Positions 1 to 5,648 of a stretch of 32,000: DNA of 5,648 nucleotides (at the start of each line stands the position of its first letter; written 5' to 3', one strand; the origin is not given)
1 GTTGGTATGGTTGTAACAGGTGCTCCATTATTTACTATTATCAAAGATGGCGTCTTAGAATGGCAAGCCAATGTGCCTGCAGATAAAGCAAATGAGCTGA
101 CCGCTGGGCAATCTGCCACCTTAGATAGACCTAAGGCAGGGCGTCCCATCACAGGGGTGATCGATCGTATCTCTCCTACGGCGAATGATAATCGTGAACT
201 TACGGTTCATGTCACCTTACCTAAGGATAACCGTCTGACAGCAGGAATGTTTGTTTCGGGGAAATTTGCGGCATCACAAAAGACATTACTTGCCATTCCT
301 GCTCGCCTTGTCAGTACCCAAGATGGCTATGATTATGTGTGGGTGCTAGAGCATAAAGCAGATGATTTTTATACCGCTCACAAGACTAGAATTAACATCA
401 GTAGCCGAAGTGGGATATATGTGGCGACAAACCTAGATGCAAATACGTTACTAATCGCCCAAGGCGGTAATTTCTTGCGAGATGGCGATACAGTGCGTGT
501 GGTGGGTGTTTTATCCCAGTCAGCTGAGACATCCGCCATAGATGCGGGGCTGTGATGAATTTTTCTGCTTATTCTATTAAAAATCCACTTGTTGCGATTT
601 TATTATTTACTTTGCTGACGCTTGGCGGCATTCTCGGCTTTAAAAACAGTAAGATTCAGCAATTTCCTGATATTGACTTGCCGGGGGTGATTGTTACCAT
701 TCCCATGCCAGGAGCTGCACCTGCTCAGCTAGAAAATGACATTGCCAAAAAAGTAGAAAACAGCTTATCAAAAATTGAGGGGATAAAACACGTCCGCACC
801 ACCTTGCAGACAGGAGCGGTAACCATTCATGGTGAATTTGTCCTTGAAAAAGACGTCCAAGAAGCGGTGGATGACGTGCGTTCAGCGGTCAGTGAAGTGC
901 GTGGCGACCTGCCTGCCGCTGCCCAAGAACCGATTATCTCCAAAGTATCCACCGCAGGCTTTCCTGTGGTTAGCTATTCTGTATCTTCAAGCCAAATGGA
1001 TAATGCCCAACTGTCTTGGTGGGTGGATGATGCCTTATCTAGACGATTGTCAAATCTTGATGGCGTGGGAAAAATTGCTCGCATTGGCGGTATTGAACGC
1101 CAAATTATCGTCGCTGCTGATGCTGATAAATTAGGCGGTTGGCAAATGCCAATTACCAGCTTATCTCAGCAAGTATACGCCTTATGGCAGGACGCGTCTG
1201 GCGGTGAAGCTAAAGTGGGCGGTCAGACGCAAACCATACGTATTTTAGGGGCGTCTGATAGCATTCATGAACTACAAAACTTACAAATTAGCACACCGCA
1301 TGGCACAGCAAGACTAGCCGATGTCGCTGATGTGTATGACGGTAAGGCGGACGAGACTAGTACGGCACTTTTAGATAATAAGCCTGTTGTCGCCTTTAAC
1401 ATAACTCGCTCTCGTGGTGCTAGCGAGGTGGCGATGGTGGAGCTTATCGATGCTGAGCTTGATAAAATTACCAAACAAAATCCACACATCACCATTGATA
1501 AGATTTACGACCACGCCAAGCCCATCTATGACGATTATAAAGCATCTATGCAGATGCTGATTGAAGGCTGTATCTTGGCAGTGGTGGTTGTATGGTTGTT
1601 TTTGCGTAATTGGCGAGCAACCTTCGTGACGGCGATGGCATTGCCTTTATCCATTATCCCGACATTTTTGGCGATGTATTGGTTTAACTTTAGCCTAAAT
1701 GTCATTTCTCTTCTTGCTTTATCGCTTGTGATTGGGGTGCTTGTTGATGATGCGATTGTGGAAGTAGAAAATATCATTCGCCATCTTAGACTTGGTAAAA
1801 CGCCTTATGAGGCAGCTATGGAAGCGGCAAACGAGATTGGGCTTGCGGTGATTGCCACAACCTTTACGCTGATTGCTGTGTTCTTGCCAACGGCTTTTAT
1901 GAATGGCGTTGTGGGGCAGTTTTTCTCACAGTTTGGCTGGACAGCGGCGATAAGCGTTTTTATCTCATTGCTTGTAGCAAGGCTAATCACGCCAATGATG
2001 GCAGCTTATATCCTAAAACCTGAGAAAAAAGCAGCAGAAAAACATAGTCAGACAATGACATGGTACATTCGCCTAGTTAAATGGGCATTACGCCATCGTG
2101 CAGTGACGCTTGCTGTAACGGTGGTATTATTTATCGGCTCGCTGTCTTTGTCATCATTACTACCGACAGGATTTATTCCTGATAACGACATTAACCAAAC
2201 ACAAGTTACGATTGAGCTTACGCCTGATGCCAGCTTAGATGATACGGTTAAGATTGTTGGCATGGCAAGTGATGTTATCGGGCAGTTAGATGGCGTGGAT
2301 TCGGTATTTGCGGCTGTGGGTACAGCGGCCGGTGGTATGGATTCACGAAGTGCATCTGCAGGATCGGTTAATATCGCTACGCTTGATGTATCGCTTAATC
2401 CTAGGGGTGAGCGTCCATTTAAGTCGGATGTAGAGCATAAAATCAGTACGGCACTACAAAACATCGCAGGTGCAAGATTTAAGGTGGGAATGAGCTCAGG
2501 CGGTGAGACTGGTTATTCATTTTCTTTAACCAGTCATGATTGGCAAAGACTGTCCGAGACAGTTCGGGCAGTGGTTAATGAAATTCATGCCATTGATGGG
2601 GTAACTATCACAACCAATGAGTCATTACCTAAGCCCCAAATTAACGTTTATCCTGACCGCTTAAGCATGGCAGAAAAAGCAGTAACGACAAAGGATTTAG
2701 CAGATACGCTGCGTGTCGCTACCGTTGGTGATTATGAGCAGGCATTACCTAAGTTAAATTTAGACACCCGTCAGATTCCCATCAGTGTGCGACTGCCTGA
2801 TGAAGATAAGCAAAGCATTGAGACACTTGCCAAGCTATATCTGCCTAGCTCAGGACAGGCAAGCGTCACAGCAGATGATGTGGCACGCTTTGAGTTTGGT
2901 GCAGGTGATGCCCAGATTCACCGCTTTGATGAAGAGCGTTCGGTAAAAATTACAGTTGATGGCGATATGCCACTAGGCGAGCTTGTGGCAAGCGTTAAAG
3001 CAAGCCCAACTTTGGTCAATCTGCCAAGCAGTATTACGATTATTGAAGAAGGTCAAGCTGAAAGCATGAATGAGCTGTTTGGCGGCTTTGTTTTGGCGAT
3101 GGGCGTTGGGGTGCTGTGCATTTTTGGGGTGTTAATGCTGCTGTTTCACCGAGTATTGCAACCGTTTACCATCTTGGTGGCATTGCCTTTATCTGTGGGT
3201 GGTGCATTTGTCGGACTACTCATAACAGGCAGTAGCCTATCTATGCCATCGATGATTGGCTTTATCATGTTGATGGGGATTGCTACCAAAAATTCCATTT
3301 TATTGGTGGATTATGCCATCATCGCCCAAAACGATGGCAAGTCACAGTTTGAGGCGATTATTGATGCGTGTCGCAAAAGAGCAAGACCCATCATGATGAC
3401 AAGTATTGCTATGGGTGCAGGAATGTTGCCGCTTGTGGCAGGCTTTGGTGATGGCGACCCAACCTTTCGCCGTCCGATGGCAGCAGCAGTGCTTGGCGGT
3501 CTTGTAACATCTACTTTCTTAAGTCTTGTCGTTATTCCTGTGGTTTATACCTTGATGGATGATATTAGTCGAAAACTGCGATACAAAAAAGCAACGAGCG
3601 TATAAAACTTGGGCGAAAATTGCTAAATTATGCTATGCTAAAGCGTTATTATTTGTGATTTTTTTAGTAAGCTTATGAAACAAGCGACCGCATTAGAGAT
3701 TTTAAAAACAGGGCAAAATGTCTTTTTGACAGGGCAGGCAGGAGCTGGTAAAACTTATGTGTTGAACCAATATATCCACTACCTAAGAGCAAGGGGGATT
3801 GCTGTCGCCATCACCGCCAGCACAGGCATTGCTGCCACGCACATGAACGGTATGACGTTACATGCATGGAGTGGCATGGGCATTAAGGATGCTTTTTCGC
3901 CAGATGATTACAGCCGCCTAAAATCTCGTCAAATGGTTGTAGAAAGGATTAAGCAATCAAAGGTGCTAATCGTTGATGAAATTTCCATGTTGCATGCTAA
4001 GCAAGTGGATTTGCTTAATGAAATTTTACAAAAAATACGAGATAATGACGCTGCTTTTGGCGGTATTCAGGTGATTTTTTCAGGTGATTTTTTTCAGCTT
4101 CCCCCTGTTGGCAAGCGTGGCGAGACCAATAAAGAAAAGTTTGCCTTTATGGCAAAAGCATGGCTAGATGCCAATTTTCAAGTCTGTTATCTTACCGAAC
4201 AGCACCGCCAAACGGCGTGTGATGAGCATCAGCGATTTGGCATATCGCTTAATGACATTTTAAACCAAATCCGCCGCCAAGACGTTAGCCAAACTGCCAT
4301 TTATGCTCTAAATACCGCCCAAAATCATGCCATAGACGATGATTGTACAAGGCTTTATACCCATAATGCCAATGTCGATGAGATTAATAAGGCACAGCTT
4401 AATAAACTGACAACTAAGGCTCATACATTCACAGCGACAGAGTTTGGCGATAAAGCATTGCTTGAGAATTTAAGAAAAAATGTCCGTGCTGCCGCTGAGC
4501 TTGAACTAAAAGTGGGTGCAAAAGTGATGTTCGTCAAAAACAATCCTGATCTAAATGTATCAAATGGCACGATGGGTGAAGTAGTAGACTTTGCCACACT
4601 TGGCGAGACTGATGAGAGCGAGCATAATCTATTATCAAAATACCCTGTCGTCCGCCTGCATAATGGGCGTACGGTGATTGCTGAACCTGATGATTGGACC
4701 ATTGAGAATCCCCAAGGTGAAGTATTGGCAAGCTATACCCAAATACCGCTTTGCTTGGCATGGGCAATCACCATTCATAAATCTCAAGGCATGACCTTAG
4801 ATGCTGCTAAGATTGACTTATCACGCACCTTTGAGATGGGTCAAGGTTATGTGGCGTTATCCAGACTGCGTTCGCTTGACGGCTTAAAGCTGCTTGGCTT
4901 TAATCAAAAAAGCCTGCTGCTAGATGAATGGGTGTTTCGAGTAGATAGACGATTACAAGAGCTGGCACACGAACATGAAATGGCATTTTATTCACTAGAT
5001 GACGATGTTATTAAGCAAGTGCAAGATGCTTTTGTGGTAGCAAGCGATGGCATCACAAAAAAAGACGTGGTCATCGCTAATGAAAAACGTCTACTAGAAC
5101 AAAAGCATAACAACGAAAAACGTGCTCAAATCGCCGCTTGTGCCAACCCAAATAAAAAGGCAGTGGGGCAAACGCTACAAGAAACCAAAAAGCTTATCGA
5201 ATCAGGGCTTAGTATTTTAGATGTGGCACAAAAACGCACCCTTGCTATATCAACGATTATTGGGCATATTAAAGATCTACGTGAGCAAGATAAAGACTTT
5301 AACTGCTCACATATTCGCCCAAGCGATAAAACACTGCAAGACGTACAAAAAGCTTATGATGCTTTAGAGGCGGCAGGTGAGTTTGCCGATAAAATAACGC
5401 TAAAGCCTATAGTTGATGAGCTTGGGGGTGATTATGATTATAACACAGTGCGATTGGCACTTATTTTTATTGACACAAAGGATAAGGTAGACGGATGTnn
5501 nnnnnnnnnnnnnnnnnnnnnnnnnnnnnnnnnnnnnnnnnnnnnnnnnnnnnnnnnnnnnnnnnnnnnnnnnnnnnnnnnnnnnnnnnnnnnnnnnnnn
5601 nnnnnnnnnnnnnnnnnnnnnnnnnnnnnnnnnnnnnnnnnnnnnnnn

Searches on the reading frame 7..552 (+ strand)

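Call 43: search_protein_families(library=pfam, proteins=[window:7-552:+], max_evalue=0.00001)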
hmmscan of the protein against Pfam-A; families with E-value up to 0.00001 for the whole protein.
window:7-552:+ (182 aa): 1 family
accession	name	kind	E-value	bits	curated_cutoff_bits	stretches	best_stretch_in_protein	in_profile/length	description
PF13437.12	HlyD_3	-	1.6e-09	38.9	22.2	1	4-75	23-97/106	HlyD family secretion protein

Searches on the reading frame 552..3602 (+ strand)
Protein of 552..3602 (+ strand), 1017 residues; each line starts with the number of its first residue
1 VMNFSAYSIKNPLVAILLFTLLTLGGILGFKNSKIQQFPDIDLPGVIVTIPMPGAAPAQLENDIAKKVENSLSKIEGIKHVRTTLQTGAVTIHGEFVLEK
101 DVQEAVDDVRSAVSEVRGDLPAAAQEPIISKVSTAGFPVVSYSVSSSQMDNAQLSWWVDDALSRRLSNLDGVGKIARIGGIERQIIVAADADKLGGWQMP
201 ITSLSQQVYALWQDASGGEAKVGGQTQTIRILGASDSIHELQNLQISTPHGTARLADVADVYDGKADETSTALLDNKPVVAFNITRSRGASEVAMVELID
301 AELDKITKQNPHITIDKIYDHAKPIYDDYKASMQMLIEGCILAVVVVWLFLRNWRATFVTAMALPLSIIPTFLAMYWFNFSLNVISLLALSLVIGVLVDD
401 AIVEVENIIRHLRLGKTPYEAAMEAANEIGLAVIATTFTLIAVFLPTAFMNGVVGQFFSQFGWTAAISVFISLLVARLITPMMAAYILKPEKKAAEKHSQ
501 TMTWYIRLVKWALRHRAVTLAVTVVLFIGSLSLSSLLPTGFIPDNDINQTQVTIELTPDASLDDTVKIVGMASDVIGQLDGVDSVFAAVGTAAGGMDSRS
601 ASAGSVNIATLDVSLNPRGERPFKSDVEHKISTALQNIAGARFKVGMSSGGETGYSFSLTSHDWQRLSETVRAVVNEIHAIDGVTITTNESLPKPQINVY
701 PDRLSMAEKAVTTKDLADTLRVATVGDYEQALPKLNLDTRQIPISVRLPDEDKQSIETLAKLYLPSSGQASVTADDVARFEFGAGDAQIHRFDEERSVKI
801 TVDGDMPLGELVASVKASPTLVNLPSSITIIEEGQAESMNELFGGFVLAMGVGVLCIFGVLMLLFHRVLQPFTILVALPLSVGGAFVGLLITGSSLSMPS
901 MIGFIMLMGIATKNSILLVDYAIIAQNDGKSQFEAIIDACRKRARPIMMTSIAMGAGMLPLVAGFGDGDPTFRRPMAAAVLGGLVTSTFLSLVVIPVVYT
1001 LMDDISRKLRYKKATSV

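Call 43: search_protein_families(library=pfam, proteins=[window:552-3602:+], max_evalue=0.00001)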
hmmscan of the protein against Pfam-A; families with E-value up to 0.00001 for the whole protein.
window:552-3602:+ (1017 aa): 2 families
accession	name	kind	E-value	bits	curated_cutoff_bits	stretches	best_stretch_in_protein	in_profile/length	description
PF00873.25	ACR_tran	-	5.9e-220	733.2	28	1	5-1002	2-1020/1021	AcrB/AcrD/AcrF family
PF03176.21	MMPL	-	1.6e-07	31.1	20.5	0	351-508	164-322/333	MMPL family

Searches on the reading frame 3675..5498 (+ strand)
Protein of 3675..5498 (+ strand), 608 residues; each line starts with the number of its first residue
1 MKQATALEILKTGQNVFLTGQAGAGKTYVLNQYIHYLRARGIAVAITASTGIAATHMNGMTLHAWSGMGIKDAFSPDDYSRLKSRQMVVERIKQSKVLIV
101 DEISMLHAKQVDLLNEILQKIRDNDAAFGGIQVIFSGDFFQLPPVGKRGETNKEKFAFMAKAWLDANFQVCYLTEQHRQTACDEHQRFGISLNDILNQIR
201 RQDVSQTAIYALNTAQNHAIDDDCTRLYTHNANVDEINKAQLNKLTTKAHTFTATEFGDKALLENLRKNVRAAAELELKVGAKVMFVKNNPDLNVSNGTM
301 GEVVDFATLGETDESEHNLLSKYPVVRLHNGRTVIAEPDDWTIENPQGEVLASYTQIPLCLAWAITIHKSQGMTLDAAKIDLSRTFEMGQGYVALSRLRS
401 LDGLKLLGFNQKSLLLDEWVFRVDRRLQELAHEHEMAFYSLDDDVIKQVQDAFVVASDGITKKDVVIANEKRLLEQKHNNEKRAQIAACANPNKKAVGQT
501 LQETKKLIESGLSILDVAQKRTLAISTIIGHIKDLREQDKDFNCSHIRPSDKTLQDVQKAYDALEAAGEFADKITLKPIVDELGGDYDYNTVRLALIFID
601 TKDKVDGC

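Call 43: search_protein_families(library=pfam, proteins=[window:3675-5498:+], max_evalue=0.00001)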
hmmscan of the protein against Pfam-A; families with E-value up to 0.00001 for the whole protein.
window:3675-5498:+ (608 aa): 6 families
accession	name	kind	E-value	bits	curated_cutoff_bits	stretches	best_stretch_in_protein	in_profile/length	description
PF05970.20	PIF1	-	7e-40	137.4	25.9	1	9-204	18-217/223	PIF1-like helicase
PF13604.12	AAA_30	-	6.4e-17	62.3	27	1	2-181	5-158/191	AAA domain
PF13245.12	AAA_19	-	1.2e-15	58.3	25.1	1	4-147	2-134/134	AAA domain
PF14493.12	HTH_40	-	1.4e-15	57.8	27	1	500-596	1-89/89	Helix-turn-helix domain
PF13401.12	AAA_22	-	9.4e-09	36.1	27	1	12-137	4-122/130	AAA domain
PF18335.7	SH3_13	-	3.4e-07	30.4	41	1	270-311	19-55/65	ATP-dependent RecD-like DNA helicase SH3 domain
